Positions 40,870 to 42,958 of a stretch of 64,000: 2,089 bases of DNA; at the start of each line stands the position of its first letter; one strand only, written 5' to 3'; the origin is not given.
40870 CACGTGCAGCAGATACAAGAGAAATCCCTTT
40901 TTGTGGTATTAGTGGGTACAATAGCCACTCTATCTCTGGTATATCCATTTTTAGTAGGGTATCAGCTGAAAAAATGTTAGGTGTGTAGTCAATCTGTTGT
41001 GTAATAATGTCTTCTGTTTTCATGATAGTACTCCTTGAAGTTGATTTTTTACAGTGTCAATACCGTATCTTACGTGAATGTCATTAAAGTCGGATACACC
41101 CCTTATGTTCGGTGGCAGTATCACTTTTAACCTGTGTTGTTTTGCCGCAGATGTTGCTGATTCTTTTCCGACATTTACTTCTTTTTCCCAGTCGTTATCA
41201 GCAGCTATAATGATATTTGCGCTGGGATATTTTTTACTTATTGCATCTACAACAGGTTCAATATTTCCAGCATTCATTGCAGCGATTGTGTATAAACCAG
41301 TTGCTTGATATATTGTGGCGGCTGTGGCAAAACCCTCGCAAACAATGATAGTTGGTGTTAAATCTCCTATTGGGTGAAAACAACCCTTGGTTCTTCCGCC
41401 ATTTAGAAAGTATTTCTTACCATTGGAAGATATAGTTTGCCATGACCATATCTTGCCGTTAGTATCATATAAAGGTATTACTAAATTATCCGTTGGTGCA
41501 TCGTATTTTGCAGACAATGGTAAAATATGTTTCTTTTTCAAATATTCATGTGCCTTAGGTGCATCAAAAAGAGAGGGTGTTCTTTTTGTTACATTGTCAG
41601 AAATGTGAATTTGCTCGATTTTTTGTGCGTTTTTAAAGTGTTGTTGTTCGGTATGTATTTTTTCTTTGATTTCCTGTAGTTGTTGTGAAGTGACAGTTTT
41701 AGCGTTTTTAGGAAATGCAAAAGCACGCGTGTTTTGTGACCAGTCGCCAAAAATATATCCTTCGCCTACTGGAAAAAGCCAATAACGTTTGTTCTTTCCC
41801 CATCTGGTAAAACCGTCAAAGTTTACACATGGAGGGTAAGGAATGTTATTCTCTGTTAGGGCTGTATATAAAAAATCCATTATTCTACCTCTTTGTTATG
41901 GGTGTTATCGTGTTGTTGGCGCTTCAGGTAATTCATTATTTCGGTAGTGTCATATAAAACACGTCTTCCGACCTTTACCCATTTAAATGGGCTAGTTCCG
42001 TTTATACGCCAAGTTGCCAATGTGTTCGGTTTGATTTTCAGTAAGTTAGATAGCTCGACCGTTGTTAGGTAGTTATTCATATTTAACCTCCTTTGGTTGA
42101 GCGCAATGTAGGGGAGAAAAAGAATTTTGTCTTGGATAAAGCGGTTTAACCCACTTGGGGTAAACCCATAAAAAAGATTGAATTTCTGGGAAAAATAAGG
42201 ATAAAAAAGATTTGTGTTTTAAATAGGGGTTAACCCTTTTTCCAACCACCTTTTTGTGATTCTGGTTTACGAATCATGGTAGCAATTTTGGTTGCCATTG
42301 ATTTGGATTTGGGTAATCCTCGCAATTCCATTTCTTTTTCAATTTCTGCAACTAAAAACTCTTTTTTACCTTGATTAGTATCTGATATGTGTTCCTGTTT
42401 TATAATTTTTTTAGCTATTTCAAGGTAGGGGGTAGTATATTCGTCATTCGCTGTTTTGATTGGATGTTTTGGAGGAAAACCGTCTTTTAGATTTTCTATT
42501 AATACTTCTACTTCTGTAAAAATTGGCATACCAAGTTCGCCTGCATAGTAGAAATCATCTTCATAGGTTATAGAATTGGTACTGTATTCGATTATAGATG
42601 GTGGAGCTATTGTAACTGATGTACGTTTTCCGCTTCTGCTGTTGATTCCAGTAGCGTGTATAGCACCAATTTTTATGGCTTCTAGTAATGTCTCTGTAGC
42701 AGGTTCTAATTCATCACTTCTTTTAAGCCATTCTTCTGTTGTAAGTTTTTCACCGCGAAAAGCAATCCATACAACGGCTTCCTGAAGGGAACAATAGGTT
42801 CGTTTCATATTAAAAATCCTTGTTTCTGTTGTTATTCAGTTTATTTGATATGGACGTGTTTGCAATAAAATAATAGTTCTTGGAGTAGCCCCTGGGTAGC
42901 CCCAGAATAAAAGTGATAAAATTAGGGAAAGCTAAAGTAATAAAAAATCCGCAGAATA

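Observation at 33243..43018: Integrative satellite-phage-like island in tRNA-Met, bounded by a 47-bp direct repeat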

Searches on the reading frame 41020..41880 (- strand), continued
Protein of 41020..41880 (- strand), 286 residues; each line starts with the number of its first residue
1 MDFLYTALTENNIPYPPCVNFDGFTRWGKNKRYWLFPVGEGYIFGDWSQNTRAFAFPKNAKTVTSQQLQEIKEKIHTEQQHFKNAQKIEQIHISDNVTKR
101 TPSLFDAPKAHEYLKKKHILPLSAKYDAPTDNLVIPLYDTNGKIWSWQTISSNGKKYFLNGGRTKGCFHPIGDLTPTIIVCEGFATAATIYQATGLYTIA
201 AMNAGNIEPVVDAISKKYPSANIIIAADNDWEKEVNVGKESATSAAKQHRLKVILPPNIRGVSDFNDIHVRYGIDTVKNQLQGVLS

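Call 32: find_encoding_contigs(protein=P0008, flank=10000, max_places=2)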
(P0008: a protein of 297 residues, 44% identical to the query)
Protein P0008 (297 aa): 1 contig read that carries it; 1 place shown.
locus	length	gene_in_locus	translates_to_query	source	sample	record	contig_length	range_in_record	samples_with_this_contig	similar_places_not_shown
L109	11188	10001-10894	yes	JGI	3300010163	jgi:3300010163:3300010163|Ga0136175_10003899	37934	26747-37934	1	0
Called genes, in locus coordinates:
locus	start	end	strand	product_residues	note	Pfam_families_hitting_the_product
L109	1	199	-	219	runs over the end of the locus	PF01728:FtsJ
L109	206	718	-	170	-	PF02978:SRP_SPB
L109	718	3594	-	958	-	PF00005:ABC_tran (faint), PF02463:SMC_N (faint), PF03193:RsgA_GTPase (faint), PF13555:AAA_29 (faint), PF20703:nSTAND1 (faint), PF17760:UvrA_inter, PF00684:DnaJ_CXXCXGXG (faint), PF17755:UvrA_DNA-bind, +1 more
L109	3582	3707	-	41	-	-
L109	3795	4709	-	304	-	PF13413:HTH_25, PF13464:RodZ_C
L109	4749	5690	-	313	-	PF01207:Dus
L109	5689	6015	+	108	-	-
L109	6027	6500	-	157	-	PF03073:TspO_MBR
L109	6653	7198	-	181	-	-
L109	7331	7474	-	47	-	-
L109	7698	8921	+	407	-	PF13356:Arm-DNA-bind_3 (weak), PF00589:Phage_integrase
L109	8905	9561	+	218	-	-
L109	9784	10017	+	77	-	PF12728:HTH_17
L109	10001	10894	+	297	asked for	PF13362:Toprim_3, PF13662:Toprim_4 (weak)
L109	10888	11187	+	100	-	?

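Call 33: find_encoding_contigs(protein=P0007, flank=10000, max_places=2)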
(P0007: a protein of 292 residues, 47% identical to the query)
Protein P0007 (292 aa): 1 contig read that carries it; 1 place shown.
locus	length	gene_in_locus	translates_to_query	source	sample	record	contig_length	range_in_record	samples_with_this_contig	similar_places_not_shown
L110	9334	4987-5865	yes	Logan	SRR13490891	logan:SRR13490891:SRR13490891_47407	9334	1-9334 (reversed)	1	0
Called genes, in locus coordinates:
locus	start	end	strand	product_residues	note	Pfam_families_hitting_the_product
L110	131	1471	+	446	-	PF13356:Arm-DNA-bind_3, PF14659:Phage_int_SAM_3 (faint), PF22022:Phage_int_M (faint), PF00589:Phage_integrase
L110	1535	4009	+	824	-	PF02463:SMC_N (faint), PF13166:AAA_13, PF13304:AAA_21 (faint)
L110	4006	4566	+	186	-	-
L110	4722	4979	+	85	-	-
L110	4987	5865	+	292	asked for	PF13362:Toprim_3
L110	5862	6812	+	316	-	PF13481:AAA_25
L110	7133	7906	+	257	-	PF13505:OMP_b-brl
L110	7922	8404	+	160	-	-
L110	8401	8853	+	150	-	-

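Call 64: search_protein_families(library=padloc, proteins=[L019:13526-14062:-, L019:14062-14370:-, L019:14373-15203:-, L020:13715-14197:-, L020:14199-14900:-, L022:12925-13686:-, L022:13737-13910:-, L022:13922-14152:-, L110:1535-4009:+, L110:4006-4566:+], max_evalue=0.001)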
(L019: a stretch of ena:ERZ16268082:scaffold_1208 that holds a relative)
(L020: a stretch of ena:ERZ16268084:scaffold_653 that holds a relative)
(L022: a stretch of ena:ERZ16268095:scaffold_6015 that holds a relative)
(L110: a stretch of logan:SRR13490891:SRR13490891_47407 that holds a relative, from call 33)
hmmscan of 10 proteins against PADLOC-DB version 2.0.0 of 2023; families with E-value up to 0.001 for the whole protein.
L019:13526-14062:- (178 aa): 0 families

L019:14062-14370:- (102 aa): 0 families

L019:14373-15203:- (276 aa): 0 families

L020:13715-14197:- (160 aa): 4 families
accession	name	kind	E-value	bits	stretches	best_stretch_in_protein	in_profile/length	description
PDLC04359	PDC-M04B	-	2.9e-42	142.4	1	1-150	1-147/151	-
PDLC04363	PDC-M04B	-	8.2e-14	49.9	1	12-140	24-159/171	-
PDLC04360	PDC-M04B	-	3.6e-06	25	1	42-144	55-151/166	-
PDLC04358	PDC-M04B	-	0.0005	18.2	1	42-135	62-150/167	-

L020:14199-14900:- (233 aa): 2 families
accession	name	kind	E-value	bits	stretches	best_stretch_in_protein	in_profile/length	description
PDLC04353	PDC-M04A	-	6.3e-66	220.1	1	2-231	4-230/232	-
PDLC04354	PDC-M04A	-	1.7e-39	133.6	1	49-229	2-185/190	-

L022:12925-13686:- (253 aa): 0 families

L022:13737-13910:- (57 aa): 1 family
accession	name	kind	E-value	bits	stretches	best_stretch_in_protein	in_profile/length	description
PDLC05010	PDC-S38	-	1e-30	103.8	1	1-57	1-57/57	-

L022:13922-14152:- (76 aa): 2 families
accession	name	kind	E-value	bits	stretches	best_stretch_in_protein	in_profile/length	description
PDLC00642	ZorE2|ZorE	-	0.00014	19.4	1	10-47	230-267/283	HNH endonuclease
PDLC00643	ZorE2|ZorE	-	0.00075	16.9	1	10-42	233-266/282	HNH endonuclease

L110:1535-4009:+ (824 aa): 13 families
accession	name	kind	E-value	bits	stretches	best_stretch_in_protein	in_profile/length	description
PDLC04894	PDC-S06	-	4e-122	407.2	1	1-813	1-737/740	-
PDLC04896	PDC-S06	-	4e-98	327.9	2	242-811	193-728/732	-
PDLC04887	PDC-S06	-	1.5e-86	289.7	1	3-815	2-784/790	-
PDLC04886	PDC-S06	-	9.4e-50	168.1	2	100-797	62-710/727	-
PDLC04897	PDC-S06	-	7.9e-48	161.6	1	21-782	16-696/727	-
PDLC04890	PDC-S06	-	3.6e-41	139.6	1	23-731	18-651/732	-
PDLC04898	PDC-S06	-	7.6e-21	72.1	1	8-648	10-615/752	-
PDLC04895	PDC-S06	-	5.5e-18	62.8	3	6-116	5-114/784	-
PDLC02360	PrrC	-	7.8e-13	46.2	1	568-809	141-348/372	PrrC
PDLC02980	AriA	-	5.5e-10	37.7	1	487-644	166-303/304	-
PDLC02335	AbiLi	-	5.8e-08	30.2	1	2-664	54-262/326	AbiLi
PDLC04135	mad3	-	6.1e-07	27.3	1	26-644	19-327/374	mads_3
PDLC04182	HEC-01A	-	3.3e-06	24.3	0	562-658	279-368/406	-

L110:4006-4566:+ (186 aa): 0 families

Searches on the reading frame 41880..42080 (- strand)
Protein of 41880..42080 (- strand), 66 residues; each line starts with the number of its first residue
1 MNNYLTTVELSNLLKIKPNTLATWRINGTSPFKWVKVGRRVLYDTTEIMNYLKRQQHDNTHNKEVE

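Call 8: search_protein_families(library=pfam, proteins=[window:41880-42080:-], max_evalue=0.01)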
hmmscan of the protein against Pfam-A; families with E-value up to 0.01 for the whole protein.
window:41880-42080:- (66 aa): 1 family
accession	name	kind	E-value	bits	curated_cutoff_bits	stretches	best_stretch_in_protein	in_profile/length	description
PF12728.13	HTH_17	-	2.9e-07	31.1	27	1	4-55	1-50/51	Helix-turn-helix domain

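Call 9: search_protein_families(library=padloc, proteins=[window:41880-42080:-], max_evalue=0.01)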
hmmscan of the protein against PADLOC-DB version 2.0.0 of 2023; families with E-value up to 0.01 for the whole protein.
window:41880-42080:- (66 aa): 0 families

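Call 15: search_protein_families(library=phrogs, proteins=[window:41880-42080:-], max_evalue=0.01)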
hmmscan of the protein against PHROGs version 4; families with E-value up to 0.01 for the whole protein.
window:41880-42080:- (66 aa): 8 families
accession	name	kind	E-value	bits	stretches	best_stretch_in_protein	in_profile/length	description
phrog_4745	-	DNA, RNA and nucleotide metabolism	2.4e-05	25.1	1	1-63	28-95/107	DNA binding protein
phrog_66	-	integration and excision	0.00017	22.4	1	2-61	91-149/412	excisionase and transcriptional regulator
phrog_2528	-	unknown function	0.00032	21.6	1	13-62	37-86/90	-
phrog_10045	-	DNA, RNA and nucleotide metabolism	0.00038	21.2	1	2-54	18-69/74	HTH DNA binding protein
phrog_597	-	DNA, RNA and nucleotide metabolism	0.002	19.2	1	2-57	110-166/200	DNA binding protein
phrog_1553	-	integration and excision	0.0044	17.6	1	1-35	1-35/65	excisionase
phrog_10458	-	unknown function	0.009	17.2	1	4-53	39-88/91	-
phrog_27605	-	transcription regulation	0.0091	16.9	1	3-37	15-49/127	transcriptional repressor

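Call 16: search_protein_families(library=ncbifam, proteins=[window:41880-42080:-], max_evalue=0.01)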
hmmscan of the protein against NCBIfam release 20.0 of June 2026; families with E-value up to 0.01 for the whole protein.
window:41880-42080:- (66 aa): 1 family
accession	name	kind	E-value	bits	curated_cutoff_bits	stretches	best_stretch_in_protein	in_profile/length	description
TIGR01764.1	excise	domain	0.00025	21.3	28.8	1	4-54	1-49/49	excisionase family DNA-binding protein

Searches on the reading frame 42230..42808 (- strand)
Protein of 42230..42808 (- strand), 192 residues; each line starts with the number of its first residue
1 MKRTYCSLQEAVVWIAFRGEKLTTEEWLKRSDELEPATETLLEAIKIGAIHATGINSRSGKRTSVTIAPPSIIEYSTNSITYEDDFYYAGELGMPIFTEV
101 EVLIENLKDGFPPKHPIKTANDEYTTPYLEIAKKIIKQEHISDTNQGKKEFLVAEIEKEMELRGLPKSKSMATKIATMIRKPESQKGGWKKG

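Call 8: search_protein_families(library=pfam, proteins=[window:42230-42808:-], max_evalue=0.01)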
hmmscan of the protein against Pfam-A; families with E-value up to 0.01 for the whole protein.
window:42230-42808:- (192 aa): 0 families

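Call 9: search_protein_families(library=padloc, proteins=[window:42230-42808:-], max_evalue=0.01)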
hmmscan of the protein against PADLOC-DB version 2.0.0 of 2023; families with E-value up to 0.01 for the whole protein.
window:42230-42808:- (192 aa): 0 families

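Call 15: search_protein_families(library=phrogs, proteins=[window:42230-42808:-], max_evalue=0.01)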
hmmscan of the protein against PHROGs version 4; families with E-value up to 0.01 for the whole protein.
window:42230-42808:- (192 aa): 0 families

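Call 16: search_protein_families(library=ncbifam, proteins=[window:42230-42808:-], max_evalue=0.01)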
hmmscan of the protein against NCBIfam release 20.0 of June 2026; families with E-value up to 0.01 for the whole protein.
window:42230-42808:- (192 aa): 0 families

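Call 53: find_encoding_contigs(protein=window:42230-42808:-, flank=6000, max_places=10)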
Protein window:42230-42808:- (192 aa): 22 contigs read that carry it; 7 places shown.
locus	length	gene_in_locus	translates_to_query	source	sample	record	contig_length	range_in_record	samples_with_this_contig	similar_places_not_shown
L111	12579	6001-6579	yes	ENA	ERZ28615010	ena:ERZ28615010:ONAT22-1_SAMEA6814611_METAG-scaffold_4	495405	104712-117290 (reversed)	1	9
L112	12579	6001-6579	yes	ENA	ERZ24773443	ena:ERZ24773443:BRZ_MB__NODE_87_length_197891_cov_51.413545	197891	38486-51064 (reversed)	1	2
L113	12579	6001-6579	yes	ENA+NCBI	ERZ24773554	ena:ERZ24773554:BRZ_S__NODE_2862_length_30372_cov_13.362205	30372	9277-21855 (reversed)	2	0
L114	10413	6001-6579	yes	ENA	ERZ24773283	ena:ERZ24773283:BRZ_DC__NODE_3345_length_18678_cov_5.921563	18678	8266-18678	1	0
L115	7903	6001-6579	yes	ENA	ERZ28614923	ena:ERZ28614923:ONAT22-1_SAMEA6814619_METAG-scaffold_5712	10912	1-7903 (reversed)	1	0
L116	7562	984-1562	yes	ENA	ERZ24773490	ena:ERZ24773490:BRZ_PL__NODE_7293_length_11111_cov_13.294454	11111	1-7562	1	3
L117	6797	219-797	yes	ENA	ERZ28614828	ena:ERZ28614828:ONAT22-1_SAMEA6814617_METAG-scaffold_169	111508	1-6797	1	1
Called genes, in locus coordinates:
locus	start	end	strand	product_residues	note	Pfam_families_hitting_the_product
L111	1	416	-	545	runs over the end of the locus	PF00437:T2SSE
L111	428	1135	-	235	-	-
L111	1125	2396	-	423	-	PF06864:PAP_PilO (weak)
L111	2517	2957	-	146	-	-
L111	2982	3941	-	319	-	PF03331:LpxC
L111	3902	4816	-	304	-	PF02606:LpxK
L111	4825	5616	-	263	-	PF04028:DUF374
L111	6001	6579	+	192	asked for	-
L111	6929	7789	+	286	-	PF13662:Toprim_4 (faint), PF13362:Toprim_3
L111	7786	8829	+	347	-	PF13481:AAA_25, PF02796:HTH_7 (weak)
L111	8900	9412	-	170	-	-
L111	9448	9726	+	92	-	-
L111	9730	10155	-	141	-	-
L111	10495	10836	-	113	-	-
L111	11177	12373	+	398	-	PF18145:SAVED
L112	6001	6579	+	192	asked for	-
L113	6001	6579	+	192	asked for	-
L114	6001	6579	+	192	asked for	-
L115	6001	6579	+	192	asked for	-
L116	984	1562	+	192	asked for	-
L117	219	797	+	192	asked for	-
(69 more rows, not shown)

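Call 70: search_protein_representatives(protein=window:42230-42808:-)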
Query: 192 residues. Proteins with E-value up to 0.001 (for the whole library): 101; up to 1e-10: 21; up to 1e-30: 2. The best 101 are listed.
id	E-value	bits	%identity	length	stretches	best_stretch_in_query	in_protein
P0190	8.7e-104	361.6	85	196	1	1-191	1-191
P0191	4.5e-83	294.1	98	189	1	1-137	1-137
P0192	2.9e-25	105.8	39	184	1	4-188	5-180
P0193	2.6e-22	96.1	42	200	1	5-192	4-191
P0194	8.9e-21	91.1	38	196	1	3-189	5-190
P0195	4.6e-20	88.8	37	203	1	6-188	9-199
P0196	1.5e-18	83.9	41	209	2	95-192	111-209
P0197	3.3e-18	82.8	34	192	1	2-190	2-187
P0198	1.4e-17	80.8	40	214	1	4-190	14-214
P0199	5.5e-17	78.8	39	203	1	3-191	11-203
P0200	4.6e-15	72.5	41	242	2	60-191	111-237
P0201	6.1e-15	72.1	34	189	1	2-192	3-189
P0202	6.5e-15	72.0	35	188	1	5-187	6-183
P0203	5.0e-14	69.1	30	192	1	2-191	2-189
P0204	6.8e-13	65.4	32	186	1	2-192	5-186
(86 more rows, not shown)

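Call 76: predict_structure(alignment_id=A2)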
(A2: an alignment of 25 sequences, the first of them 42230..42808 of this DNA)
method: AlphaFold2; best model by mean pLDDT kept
length: 192 residues; sequences in the alignment: 25
mean_pLDDT: 88.5   pTM: 0.59
mean pLDDT of the five models: 88.5, 87.6, 87.4, 84.7, 84.4
residues with pLDDT >= 90: 136; 70-90: 32; 50-70: 21; < 50: 3
segments of 3 or more residues with pLDDT < 50: none
pLDDT, mean of each block of 10 residues (from residue 1): 88 94 92 97 96 95 90 94 66 84 96 70 79 95 92 97 94 96 75 45
secondary structure, 60 per line:
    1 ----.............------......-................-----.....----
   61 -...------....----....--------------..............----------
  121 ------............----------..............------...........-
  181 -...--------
elements in order: E5-7 H8-17 H24-29 H31-46 E52-56 E62-64 E71-74 E79-82 E97-103 H104-110 H127-138 H149-162 H169-179
